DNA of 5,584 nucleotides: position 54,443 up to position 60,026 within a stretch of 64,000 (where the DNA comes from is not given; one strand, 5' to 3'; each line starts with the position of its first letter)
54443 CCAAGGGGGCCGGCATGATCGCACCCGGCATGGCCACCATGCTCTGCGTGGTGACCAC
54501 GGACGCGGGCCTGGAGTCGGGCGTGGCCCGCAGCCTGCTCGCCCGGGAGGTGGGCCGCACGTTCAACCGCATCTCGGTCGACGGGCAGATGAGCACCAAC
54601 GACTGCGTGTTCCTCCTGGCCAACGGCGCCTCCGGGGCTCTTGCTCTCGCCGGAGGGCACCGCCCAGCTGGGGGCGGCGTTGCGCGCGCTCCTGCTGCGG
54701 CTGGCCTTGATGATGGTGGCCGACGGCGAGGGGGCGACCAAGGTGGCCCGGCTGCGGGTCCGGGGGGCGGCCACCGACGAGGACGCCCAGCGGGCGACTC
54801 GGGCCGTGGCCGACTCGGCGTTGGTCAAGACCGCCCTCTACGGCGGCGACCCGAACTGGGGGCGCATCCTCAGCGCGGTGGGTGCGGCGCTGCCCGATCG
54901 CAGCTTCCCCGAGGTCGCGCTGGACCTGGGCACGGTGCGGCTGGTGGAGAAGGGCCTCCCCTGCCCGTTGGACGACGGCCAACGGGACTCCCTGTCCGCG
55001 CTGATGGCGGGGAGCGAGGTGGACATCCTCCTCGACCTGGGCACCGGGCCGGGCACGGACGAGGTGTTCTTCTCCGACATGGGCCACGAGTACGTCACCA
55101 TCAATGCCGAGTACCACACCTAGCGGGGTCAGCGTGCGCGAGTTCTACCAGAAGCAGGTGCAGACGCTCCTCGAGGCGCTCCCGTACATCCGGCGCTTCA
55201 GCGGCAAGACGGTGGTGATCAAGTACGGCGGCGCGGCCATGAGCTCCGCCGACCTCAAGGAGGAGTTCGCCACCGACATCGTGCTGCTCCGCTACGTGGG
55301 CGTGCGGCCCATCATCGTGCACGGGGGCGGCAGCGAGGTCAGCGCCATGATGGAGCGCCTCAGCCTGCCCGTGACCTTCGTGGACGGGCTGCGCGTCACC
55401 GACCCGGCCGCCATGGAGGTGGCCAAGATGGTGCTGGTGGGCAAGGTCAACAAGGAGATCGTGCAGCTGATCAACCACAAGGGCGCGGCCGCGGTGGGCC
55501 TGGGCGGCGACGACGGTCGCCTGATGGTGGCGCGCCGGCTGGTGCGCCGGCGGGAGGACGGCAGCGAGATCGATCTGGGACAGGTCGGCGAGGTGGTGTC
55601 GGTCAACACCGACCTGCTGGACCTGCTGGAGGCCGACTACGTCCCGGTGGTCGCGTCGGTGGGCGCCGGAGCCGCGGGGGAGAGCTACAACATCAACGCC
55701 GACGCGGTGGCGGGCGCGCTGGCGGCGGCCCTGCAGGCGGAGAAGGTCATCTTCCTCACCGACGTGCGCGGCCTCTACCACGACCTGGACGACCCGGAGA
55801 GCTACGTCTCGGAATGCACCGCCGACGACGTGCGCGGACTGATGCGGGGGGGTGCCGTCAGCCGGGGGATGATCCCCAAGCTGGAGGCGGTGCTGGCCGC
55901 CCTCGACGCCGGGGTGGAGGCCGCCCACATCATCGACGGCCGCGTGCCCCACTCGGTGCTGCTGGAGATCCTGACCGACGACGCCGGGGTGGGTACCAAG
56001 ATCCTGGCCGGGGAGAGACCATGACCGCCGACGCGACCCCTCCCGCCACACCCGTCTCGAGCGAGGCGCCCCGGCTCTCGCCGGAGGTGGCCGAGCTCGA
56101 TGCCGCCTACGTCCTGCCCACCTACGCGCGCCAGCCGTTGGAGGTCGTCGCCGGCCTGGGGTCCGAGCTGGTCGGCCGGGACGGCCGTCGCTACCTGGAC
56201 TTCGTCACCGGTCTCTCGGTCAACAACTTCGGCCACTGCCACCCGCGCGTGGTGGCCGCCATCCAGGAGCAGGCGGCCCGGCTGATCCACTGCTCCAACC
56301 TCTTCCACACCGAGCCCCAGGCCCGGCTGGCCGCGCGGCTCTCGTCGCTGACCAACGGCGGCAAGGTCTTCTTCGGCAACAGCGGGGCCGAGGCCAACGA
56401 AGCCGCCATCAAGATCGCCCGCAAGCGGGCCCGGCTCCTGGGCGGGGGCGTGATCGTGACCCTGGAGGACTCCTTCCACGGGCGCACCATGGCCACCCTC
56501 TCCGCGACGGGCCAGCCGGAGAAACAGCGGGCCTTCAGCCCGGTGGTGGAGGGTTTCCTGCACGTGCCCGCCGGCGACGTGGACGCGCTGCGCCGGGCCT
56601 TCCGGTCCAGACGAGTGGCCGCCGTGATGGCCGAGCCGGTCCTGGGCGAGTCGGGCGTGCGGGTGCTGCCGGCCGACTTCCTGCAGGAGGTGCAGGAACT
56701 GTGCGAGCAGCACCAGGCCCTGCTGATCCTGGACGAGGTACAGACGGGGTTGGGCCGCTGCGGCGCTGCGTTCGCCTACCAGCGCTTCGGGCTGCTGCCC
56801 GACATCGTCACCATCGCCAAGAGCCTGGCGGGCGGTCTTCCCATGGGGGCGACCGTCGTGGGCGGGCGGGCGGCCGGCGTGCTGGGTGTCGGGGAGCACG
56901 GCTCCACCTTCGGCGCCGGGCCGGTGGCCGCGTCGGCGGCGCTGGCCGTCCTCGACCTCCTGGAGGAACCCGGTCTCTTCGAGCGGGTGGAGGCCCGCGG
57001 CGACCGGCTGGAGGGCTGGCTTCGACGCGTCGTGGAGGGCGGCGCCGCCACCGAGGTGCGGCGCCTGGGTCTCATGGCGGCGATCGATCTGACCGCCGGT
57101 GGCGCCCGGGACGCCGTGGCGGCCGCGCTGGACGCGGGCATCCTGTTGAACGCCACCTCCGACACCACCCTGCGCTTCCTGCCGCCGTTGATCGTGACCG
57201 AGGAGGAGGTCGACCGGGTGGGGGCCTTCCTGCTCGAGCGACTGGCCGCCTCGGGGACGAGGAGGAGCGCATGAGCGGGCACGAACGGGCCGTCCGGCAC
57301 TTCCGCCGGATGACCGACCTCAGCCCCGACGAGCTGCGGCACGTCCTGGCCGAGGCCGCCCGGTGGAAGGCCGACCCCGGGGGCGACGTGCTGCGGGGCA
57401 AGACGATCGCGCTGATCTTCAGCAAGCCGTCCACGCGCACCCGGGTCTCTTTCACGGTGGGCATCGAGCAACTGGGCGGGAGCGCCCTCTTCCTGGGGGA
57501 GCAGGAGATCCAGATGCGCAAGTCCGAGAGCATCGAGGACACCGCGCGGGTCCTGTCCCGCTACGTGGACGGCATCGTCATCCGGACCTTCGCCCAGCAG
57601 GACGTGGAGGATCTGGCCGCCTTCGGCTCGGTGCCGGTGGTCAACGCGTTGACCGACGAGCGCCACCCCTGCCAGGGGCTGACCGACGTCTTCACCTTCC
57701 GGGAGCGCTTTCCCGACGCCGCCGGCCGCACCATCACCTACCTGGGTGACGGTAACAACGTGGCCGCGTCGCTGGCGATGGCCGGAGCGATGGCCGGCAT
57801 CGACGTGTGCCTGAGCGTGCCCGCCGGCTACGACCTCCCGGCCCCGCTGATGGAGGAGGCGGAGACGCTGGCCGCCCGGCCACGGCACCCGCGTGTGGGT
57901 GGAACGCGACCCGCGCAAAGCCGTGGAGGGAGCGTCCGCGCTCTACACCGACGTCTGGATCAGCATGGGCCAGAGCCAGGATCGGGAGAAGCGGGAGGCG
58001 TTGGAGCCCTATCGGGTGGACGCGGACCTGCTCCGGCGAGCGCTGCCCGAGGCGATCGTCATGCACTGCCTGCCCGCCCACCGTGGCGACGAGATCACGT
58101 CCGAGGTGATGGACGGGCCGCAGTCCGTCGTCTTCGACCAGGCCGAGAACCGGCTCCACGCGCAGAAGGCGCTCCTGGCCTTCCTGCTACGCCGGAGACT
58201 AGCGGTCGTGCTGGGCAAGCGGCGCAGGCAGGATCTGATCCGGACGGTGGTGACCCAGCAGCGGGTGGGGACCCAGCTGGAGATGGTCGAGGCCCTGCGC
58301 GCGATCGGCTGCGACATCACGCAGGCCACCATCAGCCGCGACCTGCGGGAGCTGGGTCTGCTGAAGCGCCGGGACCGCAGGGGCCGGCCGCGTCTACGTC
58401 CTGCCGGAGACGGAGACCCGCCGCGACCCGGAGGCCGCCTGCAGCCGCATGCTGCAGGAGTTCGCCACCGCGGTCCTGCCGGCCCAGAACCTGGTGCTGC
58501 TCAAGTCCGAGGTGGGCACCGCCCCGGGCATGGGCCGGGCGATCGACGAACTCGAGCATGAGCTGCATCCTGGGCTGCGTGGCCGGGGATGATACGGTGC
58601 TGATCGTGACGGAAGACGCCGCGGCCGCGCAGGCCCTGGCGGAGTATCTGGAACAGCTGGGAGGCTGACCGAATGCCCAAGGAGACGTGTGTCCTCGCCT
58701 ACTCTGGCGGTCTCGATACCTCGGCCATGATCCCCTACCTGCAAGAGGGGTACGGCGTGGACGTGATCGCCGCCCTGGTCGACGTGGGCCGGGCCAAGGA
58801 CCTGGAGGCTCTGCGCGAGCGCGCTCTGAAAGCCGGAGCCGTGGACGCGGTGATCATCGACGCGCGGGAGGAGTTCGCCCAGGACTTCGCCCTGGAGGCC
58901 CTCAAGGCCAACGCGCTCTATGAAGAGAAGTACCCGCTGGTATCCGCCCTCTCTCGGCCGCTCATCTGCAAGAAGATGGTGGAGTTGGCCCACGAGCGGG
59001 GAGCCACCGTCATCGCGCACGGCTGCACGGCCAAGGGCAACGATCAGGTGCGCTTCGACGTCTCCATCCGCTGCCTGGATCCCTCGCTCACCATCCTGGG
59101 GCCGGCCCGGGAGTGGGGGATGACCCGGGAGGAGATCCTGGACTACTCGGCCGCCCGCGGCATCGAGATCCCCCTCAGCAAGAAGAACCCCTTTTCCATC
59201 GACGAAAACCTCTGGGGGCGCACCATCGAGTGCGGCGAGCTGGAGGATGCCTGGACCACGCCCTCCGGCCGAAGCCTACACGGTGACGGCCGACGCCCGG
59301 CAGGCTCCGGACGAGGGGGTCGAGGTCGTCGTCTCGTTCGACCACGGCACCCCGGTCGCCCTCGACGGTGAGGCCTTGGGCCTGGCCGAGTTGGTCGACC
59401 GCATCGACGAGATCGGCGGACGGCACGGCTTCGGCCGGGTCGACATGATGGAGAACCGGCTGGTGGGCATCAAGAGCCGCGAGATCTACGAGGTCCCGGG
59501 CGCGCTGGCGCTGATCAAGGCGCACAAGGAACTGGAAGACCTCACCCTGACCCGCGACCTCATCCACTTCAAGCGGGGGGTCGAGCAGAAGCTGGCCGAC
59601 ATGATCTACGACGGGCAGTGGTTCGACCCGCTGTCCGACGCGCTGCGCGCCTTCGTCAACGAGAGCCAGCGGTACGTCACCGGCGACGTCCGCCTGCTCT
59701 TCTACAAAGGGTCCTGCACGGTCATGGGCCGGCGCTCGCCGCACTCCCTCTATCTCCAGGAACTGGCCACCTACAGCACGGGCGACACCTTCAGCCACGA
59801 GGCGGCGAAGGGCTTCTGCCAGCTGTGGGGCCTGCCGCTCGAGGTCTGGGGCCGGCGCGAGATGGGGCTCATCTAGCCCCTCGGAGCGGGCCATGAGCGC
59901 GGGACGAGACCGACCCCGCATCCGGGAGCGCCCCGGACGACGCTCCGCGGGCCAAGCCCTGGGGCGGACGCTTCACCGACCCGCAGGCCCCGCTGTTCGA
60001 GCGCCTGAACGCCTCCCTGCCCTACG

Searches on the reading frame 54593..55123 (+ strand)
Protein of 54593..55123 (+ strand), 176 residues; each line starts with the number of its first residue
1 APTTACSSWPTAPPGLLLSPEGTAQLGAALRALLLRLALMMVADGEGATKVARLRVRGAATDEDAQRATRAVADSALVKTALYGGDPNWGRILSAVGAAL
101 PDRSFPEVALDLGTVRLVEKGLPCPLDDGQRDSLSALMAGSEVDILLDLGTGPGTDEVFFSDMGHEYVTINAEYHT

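Call 47: search_protein_families(library=pfam, max_evalue=0.0001, proteins=[window:54593-55123:+])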
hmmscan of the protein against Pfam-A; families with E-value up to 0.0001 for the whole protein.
window:54593-55123:+ (176 aa): 1 family
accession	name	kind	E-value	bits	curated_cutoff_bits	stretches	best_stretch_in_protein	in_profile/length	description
PF01960.23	ArgJ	-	1.4e-43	149.5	32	1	23-176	227-377/377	ArgJ family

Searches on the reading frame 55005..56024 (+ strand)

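Call 47: search_protein_families(library=pfam, max_evalue=0.0001, proteins=[window:55005-56024:+])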
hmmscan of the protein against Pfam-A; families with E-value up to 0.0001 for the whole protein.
window:55005-56024:+ (339 aa): 1 family
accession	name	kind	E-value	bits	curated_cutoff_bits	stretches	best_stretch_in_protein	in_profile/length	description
PF00696.33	AA_kinase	-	4.3e-43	148.2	24.9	1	68-311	1-234/234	Amino acid kinase family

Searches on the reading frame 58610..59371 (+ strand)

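Call 47: search_protein_families(library=pfam, max_evalue=0.0001, proteins=[window:58610-59371:+])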
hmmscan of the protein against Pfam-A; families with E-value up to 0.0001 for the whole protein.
window:58610-59371:+ (253 aa): 2 families
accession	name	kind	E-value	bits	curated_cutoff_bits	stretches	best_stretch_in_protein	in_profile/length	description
PF00764.25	Arginosuc_synth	-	1.7e-65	220.4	27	1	27-186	2-162/162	Arginosuccinate synthase N-terminal HUP domain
PF20979.2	Arginosuc_syn_C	-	1.8e-05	24.9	27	1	195-219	1-25/219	Arginosuccinate synthase C-terminal domain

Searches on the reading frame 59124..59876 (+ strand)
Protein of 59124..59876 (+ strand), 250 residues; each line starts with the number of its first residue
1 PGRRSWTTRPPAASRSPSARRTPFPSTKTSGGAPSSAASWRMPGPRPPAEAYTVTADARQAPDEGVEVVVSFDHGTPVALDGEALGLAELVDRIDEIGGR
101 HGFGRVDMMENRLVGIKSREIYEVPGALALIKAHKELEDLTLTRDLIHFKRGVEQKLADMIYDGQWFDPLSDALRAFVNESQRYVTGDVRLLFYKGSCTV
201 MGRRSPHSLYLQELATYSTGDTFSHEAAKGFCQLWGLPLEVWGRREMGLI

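Call 47: search_protein_families(library=pfam, max_evalue=0.0001, proteins=[window:59124-59876:+])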
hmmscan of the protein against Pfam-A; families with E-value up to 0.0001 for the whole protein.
window:59124-59876:+ (250 aa): 1 family
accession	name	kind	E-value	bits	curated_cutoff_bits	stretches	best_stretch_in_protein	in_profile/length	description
PF20979.2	Arginosuc_syn_C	-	3e-74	249.7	27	1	46-241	23-218/219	Arginosuccinate synthase C-terminal domain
